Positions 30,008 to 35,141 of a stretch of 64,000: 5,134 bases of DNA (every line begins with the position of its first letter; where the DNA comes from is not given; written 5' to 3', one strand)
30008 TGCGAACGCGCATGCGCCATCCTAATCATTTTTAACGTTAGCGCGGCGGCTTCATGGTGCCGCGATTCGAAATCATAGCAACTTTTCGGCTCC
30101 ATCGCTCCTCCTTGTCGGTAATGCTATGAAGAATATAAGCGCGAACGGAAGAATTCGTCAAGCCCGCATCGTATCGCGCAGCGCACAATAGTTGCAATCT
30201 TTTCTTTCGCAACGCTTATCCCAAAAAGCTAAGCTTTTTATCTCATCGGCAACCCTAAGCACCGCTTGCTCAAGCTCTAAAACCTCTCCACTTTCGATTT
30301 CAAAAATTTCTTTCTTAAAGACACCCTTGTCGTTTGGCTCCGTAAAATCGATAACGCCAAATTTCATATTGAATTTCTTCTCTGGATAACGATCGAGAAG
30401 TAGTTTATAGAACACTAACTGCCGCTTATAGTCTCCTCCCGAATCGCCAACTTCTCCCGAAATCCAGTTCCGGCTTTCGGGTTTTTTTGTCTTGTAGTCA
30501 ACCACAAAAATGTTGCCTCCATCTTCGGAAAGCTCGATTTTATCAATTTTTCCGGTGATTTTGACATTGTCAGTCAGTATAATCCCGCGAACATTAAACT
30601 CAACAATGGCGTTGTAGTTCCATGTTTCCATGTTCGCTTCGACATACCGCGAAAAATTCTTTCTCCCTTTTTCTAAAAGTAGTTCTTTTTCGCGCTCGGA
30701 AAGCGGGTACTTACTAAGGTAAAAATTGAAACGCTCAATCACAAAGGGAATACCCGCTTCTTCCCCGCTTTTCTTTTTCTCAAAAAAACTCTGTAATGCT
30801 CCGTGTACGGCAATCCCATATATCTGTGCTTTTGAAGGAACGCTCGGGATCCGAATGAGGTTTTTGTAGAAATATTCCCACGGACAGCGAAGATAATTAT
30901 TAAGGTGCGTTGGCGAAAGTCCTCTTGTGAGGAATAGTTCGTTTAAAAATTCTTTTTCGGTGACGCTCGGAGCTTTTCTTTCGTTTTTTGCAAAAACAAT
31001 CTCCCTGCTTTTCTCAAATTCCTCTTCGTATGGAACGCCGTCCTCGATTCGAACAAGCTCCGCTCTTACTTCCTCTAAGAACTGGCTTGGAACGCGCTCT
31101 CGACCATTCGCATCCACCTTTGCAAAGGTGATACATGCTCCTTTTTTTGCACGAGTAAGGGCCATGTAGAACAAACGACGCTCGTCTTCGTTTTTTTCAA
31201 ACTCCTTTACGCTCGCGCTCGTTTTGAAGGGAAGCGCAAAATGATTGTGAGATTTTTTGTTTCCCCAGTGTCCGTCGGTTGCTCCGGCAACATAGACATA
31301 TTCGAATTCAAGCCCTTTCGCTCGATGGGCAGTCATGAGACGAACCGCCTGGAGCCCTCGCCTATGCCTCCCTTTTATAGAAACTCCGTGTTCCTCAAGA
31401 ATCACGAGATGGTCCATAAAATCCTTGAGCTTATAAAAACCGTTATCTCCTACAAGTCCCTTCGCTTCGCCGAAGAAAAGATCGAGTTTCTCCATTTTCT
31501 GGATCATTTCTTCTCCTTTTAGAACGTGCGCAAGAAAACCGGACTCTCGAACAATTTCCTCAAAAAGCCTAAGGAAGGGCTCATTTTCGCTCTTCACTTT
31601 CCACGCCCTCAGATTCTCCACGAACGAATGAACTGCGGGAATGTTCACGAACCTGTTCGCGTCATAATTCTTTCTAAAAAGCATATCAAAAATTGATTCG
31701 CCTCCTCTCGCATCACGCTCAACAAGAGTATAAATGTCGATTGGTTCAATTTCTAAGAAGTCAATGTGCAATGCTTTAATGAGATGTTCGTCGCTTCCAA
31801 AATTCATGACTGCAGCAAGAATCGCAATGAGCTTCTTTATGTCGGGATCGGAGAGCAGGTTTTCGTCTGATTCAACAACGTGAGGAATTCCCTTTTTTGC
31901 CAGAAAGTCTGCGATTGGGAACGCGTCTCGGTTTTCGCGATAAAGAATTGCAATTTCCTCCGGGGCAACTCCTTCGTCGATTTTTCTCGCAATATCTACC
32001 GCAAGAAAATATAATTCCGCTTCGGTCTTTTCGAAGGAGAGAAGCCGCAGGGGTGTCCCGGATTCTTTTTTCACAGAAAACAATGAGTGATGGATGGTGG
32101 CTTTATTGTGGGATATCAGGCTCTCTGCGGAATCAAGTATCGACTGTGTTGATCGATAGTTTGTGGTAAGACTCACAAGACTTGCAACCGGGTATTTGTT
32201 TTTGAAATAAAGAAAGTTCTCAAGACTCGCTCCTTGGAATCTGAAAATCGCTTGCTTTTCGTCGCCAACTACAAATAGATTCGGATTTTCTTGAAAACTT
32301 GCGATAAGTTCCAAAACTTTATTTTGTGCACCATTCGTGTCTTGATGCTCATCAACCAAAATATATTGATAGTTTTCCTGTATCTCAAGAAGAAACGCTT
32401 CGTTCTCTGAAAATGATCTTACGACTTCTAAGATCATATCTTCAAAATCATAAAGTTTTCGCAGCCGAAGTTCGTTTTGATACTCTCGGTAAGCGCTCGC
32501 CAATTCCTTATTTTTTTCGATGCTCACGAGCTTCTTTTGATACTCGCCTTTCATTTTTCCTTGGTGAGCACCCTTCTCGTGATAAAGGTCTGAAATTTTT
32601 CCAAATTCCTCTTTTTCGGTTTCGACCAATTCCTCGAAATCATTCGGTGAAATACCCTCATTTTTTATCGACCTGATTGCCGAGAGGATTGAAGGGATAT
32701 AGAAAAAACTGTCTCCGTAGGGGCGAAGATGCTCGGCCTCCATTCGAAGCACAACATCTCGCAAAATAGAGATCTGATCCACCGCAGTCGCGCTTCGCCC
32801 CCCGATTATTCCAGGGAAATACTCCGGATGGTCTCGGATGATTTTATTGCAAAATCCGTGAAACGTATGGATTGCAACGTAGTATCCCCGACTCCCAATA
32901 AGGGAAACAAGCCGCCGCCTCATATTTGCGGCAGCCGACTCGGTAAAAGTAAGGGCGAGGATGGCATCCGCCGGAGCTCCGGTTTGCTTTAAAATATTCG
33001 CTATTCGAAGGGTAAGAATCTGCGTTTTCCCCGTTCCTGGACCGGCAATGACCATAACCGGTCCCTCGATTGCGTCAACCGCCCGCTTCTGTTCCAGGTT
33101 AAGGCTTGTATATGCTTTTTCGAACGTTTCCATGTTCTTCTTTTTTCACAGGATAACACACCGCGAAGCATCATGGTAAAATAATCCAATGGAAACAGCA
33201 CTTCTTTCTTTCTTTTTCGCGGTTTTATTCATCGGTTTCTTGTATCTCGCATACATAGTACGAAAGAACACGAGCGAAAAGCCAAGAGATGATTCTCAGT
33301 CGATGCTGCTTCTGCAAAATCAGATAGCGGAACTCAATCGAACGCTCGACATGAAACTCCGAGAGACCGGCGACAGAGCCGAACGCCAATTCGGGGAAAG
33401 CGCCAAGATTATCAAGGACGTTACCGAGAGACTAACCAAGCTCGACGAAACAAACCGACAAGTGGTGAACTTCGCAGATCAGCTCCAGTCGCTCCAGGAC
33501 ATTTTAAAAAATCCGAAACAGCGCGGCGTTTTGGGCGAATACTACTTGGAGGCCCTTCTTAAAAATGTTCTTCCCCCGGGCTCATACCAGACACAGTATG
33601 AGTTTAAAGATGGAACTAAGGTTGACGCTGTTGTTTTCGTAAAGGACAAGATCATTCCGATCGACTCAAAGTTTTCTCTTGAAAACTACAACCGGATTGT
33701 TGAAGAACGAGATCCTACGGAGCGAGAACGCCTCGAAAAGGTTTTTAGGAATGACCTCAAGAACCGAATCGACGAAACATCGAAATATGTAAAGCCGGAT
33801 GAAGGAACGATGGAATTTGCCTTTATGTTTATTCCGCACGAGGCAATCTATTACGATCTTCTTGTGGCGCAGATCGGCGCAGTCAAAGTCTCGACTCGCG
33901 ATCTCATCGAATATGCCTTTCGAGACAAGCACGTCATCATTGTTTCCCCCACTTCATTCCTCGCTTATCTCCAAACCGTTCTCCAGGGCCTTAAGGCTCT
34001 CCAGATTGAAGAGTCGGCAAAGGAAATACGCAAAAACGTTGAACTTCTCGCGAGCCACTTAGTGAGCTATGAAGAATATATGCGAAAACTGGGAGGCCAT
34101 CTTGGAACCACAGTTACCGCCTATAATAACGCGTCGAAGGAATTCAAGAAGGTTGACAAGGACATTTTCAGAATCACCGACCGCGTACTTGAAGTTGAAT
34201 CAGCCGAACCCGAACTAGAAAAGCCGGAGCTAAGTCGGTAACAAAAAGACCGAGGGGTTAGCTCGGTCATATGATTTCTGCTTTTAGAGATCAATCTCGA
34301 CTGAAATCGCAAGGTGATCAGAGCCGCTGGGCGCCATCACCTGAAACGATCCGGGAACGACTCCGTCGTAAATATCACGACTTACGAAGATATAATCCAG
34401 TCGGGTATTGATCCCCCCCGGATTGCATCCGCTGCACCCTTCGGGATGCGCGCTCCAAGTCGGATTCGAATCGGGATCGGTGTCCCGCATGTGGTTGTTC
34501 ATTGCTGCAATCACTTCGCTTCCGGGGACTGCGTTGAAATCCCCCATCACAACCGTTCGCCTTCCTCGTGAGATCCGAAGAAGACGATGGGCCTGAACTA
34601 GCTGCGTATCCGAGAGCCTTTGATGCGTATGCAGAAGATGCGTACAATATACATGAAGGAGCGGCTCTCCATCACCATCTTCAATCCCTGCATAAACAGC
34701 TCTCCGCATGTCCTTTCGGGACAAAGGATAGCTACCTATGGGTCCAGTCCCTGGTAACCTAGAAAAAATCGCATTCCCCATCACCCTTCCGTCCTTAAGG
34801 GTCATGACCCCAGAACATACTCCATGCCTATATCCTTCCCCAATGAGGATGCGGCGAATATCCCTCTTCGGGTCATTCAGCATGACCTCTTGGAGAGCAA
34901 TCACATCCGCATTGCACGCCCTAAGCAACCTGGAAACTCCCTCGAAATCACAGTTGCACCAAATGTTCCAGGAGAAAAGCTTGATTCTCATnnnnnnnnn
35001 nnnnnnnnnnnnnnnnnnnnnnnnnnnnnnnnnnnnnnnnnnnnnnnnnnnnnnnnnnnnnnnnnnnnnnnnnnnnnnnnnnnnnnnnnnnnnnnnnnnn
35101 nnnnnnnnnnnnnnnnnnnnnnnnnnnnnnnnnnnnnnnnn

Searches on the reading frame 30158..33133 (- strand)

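Call 10: search_protein_families(library=pfam, proteins=[window:30158-33133:-])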
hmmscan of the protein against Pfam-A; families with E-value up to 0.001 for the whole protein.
window:30158-33133:- (991 aa): 7 families
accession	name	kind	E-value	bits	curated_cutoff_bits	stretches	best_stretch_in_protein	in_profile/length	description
PF00580.27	UvrD-helicase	-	1.5e-63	215.4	23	1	11-315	1-271/271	UvrD/REP helicase N-terminal domain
PF13361.12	UvrD_C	-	8.6e-40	137.7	25.6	1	321-671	2-348/350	UvrD-like helicase C-terminal domain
PF12705.13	PDDEXK_1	-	4.2e-24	86.3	22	1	739-987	2-244/247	PD-(D/E)XK nuclease superfamily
PF13245.12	AAA_19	-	1.5e-18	67.7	25.1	1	15-299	1-133/134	AAA domain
PF13538.12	UvrD_C_2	-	8.6e-09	35.6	27.4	0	597-618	2-24/52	UvrD-like helicase C-terminal domain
PF13604.12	AAA_30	-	9.4e-06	25.9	27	0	11-74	2-65/191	AAA domain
PF13086.12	AAA_11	-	0.00057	20.2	27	0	11-294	2-249/257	AAA domain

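Call 50: search_protein_families(library=padloc, proteins=[window:30158-33133:-], max_evalue=0.01)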
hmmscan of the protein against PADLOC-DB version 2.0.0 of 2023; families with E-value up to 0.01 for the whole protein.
window:30158-33133:- (991 aa): 55 families (the best 25 are shown)
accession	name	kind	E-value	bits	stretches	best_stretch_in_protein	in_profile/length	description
PDLC00114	GajB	-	8.6e-86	286.9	2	197-689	158-629/635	UrvD helicase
PDLC03802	RTasHel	-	1e-76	257.2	2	7-420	2-341/675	DRT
PDLC00117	GajB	-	6.2e-64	214.5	3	199-448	163-407/604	UrvD helicase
PDLC00132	GajB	-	1.6e-63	213.3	2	193-689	153-623/625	UrvD helicase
PDLC00103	GajB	-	9.2e-52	174.8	2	14-451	20-409/612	UrvD helicase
PDLC00127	GajB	-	4.4e-45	152.3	2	187-398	132-344/594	UrvD helicase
PDLC00130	GajB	-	1.6e-39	133.7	3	136-344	93-294/589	UrvD helicase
PDLC00119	GajB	-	7.4e-38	128.8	2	21-338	13-298/565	UrvD helicase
PDLC00107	GajB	-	3.4e-36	123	3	200-413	158-368/587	UrvD helicase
PDLC00134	GajB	-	1.2e-33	114.8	2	182-444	134-404/431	UrvD helicase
PDLC00121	GajB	-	3.2e-33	113.1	3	13-104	8-102/565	UrvD helicase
PDLC00123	GajB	-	5e-33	112.5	3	199-411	115-325/540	UrvD helicase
PDLC00110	GajB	-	9.7e-33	111.6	3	216-433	232-463/725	UrvD helicase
PDLC00112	GajB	-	3.1e-31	106.6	2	222-372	176-324/581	UrvD helicase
PDLC00122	GajB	-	4.2e-30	103.1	2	197-424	116-318/502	UrvD helicase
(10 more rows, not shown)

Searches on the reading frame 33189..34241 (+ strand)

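Call 10: search_protein_families(library=pfam, proteins=[window:33189-34241:+])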
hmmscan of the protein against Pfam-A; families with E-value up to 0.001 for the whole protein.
window:33189-34241:+ (350 aa): 1 family
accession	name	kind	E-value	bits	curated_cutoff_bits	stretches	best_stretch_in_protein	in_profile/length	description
PF02646.22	RmuC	-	3.7e-55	187.5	26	1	45-337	2-285/291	RmuC family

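Call 50: search_protein_families(library=padloc, proteins=[window:33189-34241:+], max_evalue=0.01)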
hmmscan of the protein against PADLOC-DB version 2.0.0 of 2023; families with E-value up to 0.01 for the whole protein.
window:33189-34241:+ (350 aa): 2 families
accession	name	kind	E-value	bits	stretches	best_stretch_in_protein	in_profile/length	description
PDLC03812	RTasRmuC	-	4.2e-14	50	1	44-319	129-402/439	DRT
PDLC03863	LmuB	-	0.0043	13.8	0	35-107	231-296/610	-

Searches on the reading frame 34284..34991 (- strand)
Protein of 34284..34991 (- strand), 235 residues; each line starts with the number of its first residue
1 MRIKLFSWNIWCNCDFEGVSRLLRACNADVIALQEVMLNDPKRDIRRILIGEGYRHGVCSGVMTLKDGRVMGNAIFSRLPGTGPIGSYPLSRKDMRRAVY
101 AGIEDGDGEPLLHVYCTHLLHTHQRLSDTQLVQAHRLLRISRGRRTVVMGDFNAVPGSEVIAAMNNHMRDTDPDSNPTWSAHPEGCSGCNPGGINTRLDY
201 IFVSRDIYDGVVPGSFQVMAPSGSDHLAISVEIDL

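Call 10: search_protein_families(library=pfam, proteins=[window:34284-34991:-])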
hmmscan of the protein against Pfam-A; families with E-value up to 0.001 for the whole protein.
window:34284-34991:- (235 aa): 1 family
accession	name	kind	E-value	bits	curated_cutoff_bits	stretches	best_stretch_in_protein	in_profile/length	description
PF03372.29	Exo_endo_phos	-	1.4e-23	84.2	24.5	1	7-226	2-225/225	Endonuclease/Exonuclease/phosphatase family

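Call 12: find_encoding_contigs(protein=window:34284-34991:-, flank=3000, max_places=10)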
Protein window:34284-34991:- (235 aa): 4 contigs read that carry it; 2 places shown.
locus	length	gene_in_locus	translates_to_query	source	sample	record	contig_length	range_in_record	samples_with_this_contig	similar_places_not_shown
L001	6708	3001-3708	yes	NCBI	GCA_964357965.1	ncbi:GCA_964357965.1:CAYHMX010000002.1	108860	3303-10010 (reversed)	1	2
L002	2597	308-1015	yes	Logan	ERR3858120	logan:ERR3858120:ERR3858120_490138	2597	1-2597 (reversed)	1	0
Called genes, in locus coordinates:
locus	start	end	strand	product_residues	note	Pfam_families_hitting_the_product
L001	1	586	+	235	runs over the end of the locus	PF13482:RNase_H_2, PF10108:DNA_pol_B_exo2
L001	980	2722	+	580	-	PF00664:ABC_membrane, PF00005:ABC_tran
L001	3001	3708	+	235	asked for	PF03372:Exo_endo_phos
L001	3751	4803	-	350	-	PF02646:RmuC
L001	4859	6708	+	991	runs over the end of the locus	PF00580:UvrD-helicase, PF13245:AAA_19, PF13604:AAA_30 (faint), PF13361:UvrD_C, PF13538:UvrD_C_2 (faint), PF12705:PDDEXK_1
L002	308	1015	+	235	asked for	PF03372:Exo_endo_phos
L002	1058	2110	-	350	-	PF02646:RmuC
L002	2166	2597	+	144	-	?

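Call 14: find_homologous_proteins(query=window:34284-34991:-, max_evalue=1e-20)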
Query window:34284-34991:- (235 aa): 18 proteins with E <= 1e-20 among 327 candidates.
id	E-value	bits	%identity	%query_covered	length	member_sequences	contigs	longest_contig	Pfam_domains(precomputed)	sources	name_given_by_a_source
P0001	1.9e-90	321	100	60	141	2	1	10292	PF03372.30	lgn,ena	-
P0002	1.0e-55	207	48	100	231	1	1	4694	PF03372.30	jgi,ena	jgi:endonuclease/exonuclease/phosphatase family metal-dependent hydrolase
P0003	1.4e-53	200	47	100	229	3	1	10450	PF14529.13,PF03372.30,PF23226.2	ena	-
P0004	7.0e-53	198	47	100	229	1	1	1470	PF03372.30,PF23226.2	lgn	-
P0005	9.2e-53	197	48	99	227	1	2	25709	PF14529.13,PF03372.30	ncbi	-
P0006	5.9e-52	195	44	100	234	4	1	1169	PF14529.13,PF03372.30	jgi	jgi:endonuclease/exonuclease/phosphatase family metal-dependent hydrolase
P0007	1.4e-51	193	45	100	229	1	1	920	PF03372.30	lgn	-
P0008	1.7e-50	190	45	99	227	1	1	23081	PF03372.30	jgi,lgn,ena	-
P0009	1.7e-49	186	45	100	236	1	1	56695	PF03372.30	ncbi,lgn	-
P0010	1.2e-45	174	43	100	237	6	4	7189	PF03372.30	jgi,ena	-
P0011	1.7e-45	173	44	100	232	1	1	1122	PF14529.13,PF03372.30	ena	-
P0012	1.1e-43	167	41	100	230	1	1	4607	PF03372.30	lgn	-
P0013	1.7e-43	167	45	100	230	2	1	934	PF03372.30,PF23226.2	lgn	-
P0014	4.7e-40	156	42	100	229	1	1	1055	PF14529.13,PF03372.30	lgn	-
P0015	4.5e-35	139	39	100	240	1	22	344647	PF03372.30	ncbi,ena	-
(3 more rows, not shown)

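Call 19: list_cluster_members(proteins=[window:34284-34991:-, window:33189-34241:+, window:37406-38113:-, window:30158-33133:-])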
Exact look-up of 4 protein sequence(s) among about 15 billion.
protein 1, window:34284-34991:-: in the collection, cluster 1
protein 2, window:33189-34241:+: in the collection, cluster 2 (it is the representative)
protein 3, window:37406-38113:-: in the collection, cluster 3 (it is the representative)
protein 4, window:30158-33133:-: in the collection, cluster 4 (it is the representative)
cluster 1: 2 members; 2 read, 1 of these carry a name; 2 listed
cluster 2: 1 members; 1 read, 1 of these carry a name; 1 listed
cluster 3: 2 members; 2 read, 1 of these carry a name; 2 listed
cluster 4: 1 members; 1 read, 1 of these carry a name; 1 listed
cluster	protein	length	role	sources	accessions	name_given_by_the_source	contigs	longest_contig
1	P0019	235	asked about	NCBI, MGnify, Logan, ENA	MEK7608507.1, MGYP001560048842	MAG: endonuclease/exonuclease/phosphatase family protein [Patescibacteria group bacterium] | CR=1 FL=1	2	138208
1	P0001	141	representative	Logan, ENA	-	-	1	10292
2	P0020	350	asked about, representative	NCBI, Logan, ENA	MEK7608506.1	MAG: DNA recombination protein RmuC [Patescibacteria group bacterium]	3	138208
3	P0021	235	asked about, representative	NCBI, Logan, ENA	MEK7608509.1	MAG: ribonuclease H-like domain-containing protein [Patescibacteria group bacterium]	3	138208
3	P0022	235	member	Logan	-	-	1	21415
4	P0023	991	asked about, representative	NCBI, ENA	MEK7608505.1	MAG: ATP-dependent DNA helicase [Patescibacteria group bacterium]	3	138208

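Call 26: find_encoding_contigs(protein=P0022, flank=10000, max_places=10)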
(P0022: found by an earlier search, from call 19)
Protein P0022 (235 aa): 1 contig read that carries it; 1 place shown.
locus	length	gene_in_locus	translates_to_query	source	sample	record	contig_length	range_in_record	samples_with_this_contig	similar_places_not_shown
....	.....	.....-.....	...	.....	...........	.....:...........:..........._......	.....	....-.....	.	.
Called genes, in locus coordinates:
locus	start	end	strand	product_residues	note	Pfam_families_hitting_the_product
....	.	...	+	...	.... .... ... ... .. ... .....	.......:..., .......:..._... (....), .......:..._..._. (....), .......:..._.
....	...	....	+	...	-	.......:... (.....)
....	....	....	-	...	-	-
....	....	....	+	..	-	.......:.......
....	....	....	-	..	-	-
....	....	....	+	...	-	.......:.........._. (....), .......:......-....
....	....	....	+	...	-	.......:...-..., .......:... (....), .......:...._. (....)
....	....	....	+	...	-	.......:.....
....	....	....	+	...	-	-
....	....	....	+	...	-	-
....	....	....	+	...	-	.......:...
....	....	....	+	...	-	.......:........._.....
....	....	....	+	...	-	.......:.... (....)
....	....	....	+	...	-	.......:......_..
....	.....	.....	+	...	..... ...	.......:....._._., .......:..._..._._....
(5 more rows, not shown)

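Call 27: find_encoding_contigs(protein=P0001, flank=10000, max_places=10)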
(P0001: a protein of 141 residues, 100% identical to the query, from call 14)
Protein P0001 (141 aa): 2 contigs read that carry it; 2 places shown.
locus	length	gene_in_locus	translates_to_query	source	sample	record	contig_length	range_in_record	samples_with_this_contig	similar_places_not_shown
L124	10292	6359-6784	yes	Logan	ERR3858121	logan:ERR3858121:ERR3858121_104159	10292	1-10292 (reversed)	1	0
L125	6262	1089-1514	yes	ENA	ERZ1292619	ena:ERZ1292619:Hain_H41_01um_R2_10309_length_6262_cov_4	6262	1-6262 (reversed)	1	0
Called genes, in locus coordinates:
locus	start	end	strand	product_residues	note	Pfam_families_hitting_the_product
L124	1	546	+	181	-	?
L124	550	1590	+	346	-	PF02547:Queuosine_synth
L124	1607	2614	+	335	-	PF07681:DoxX (weak)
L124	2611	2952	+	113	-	PF01329:Pterin_4a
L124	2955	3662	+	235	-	PF13482:RNase_H_2, PF10108:DNA_pol_B_exo2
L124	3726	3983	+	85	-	-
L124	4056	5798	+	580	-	PF00664:ABC_membrane, PF00005:ABC_tran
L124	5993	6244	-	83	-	-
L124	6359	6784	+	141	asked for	PF03372:Exo_endo_phos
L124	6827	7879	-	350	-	PF02646:RmuC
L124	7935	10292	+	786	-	?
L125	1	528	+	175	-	?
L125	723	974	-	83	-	-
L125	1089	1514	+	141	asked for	PF03372:Exo_endo_phos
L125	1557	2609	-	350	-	PF02646:RmuC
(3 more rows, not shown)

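Call 33: find_encoding_contigs(protein=P0005, flank=4000, max_places=3)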
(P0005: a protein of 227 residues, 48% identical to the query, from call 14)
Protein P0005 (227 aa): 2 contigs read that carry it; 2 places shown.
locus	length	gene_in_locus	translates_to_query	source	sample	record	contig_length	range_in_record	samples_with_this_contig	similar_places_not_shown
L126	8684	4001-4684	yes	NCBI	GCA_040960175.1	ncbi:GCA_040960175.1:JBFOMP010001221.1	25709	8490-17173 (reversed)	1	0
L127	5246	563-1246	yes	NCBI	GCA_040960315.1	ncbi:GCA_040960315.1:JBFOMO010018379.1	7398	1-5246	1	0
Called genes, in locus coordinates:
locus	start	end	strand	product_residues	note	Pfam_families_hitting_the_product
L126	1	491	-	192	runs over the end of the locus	PF02142:MGS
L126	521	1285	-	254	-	PF01145:Band_7, PF13421:Band_7_1 (weak)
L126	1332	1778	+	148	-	PF01467:CTP_transf_like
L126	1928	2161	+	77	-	PF04070:DUF378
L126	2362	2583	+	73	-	PF02201:SWIB, PF26291:SWIB_eIF2D (weak)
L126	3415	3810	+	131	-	-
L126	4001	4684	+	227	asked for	PF03372:Exo_endo_phos, PF14529:Exo_endo_phos_2 (weak)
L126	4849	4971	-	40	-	-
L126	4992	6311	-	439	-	PF07907:YibE_F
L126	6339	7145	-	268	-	PF00950:ABC-3, PF01032:FecCD (faint)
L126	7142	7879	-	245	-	PF00005:ABC_tran, PF13304:AAA_21 (faint)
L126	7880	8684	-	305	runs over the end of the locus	PF01297:ZnuA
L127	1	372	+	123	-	?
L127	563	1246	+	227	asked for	PF03372:Exo_endo_phos, PF14529:Exo_endo_phos_2 (weak)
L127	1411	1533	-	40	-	-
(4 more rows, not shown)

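Call 34: find_encoding_contigs(protein=P0009, flank=4000, max_places=3)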
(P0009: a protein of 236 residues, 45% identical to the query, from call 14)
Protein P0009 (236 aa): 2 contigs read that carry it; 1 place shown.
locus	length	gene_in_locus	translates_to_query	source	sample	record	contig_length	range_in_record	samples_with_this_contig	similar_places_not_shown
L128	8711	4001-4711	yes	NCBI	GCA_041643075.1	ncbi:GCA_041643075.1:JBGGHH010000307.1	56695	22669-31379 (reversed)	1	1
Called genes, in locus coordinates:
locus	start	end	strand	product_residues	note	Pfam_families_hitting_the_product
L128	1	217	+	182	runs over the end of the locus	PF03703:bPH_2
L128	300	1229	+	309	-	PF00487:FA_desaturase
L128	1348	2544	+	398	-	PF07690:MFS_1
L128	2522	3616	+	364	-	PF11141:DUF2914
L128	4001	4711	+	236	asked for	PF03372:Exo_endo_phos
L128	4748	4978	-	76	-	-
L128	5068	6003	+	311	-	PF13672:PP2C_2 (weak)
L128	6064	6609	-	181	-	PF00702:Hydrolase (weak), PF13419:HAD_2 (weak)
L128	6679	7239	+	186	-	PF00293:NUDIX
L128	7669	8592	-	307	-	PF00294:PfkB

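Call 35: find_encoding_contigs(protein=P0003, flank=4000, max_places=3)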
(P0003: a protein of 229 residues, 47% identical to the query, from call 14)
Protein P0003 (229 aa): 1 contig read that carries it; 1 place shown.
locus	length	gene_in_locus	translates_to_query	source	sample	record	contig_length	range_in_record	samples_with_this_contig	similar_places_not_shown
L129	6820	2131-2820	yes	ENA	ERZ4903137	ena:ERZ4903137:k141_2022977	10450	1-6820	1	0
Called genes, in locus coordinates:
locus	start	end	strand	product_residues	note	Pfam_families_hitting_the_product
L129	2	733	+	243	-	?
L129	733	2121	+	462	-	PF00709:Adenylsucc_synt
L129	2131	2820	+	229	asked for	PF03372:Exo_endo_phos, PF23226:Exo_endo_phos_PGAP2IP (weak), PF14529:Exo_endo_phos_2 (faint)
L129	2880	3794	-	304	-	-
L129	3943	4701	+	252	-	PF01978:TrmB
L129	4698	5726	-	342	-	PF01636:APH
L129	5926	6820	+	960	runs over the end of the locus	PF18072:FGAR-AT_linker, PF00586:AIRS, PF02769:AIRS_C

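Call 36: find_encoding_contigs(protein=P0008, flank=4000, max_places=3)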
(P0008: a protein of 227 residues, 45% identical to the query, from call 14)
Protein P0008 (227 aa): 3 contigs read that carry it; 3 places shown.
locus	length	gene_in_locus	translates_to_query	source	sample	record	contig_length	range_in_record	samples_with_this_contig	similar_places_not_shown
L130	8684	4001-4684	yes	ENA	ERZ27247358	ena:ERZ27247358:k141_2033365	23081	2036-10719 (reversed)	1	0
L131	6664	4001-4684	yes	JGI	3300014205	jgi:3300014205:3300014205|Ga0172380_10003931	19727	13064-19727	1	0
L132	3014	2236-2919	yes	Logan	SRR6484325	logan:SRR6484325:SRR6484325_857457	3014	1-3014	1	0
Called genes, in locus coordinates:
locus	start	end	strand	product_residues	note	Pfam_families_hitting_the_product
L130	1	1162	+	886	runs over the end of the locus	PF04851:ResIII, PF00270:DEAD, PF19778:RE_endonuc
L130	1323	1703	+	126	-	PF12587:DUF3761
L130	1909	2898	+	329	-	-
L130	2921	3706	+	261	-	-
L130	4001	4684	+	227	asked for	PF03372:Exo_endo_phos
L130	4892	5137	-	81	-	PF07411:DUF1508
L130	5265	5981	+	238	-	PF01381:HTH_3, PF12844:HTH_19 (weak), PF13560:HTH_31 (weak), PF13274:SocA_Panacea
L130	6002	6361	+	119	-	-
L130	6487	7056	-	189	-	-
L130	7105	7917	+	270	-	PF02498:Bro-N (weak)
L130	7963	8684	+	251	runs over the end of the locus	PF12705:PDDEXK_1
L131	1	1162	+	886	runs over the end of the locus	PF04851:ResIII, PF00270:DEAD, PF19778:RE_endonuc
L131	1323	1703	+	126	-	PF12587:DUF3761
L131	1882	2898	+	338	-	-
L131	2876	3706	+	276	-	-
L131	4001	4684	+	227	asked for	PF03372:Exo_endo_phos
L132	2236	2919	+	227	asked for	PF03372:Exo_endo_phos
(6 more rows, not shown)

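Call 50: search_protein_families(library=padloc, proteins=[window:34284-34991:-], max_evalue=0.01)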
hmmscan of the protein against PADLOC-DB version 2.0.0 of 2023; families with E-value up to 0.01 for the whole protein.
window:34284-34991:- (235 aa): 0 families

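Call 51: search_protein_families(library=ncbifam, proteins=[window:34284-34991:-], max_evalue=0.01)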
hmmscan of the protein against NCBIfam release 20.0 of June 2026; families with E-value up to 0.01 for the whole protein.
window:34284-34991:- (235 aa): 2 families
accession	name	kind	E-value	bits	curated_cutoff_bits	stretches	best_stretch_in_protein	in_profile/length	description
TIGR00633.1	xth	equivalog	1.3e-07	31.5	99.05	1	4-156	2-154/255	exodeoxyribonuclease III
TIGR00195.1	exoDNase_III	equivalog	0.00091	18.9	182.55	0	4-157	2-152/254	exodeoxyribonuclease III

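Call 81: find_related_loci(query=window:34284-34991:-, collection=viral_contigs, flank=3000)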
Query window:34284-34991:- (235 aa) in viral_contigs; peptide patterns used: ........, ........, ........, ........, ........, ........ (x = any residue, [..] = any of these).
3 stretches matched a pattern, but none encodes a relative of the query by tblastn (E <= 1e-3).
